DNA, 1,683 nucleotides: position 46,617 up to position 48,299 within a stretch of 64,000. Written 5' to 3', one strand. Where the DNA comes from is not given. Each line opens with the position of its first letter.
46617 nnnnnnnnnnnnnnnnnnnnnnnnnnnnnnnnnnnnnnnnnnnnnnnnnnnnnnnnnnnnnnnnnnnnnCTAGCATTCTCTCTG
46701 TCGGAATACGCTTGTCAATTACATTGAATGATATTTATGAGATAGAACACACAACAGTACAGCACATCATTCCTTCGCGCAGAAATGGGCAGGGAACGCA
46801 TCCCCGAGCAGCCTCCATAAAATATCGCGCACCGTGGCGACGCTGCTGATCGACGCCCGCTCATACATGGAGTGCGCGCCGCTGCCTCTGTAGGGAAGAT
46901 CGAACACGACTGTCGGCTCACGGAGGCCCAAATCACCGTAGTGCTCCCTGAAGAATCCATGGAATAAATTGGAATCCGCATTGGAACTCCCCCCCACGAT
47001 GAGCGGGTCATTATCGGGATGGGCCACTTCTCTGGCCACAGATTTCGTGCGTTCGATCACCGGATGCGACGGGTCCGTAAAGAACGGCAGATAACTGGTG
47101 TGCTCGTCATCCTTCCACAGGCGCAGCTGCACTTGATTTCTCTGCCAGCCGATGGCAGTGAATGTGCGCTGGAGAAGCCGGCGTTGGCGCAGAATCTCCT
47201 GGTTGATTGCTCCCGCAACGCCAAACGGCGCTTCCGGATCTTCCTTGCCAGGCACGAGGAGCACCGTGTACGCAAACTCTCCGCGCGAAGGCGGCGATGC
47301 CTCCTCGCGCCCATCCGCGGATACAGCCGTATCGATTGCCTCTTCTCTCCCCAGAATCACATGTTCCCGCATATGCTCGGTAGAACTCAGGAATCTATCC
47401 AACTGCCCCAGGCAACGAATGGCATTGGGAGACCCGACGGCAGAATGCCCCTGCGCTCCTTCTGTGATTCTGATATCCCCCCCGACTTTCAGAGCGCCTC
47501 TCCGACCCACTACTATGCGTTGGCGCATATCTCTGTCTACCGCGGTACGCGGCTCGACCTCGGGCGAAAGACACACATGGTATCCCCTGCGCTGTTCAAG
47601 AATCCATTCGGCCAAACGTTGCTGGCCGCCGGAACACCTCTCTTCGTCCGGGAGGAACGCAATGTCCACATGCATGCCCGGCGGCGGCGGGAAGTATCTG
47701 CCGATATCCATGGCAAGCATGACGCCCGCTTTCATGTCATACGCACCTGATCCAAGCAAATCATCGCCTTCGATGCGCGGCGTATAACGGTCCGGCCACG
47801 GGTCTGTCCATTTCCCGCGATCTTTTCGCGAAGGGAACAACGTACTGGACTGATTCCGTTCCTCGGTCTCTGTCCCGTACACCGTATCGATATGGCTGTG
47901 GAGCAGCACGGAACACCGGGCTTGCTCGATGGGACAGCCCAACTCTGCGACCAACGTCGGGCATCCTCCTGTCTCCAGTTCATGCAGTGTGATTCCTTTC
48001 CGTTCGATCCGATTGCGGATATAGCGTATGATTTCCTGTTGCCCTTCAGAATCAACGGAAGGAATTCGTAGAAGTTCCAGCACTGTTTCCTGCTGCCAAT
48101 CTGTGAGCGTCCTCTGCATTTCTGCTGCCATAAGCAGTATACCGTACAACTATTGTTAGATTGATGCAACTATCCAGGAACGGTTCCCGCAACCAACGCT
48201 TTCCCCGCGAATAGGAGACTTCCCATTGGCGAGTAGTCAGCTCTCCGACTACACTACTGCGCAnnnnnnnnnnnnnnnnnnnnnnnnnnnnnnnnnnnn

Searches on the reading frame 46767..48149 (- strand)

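Call 31: search_protein_families(library=pfam, proteins=[window:46767-48149:-], max_evalue=0.001)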
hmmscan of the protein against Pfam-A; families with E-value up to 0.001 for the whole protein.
window:46767-48149:- (460 aa): 1 family
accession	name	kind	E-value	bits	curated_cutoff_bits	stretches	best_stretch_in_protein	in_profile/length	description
PF01546.33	Peptidase_M20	-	8.8e-10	39.3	24.6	1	82-446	1-202/206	Peptidase family M20/M25/M40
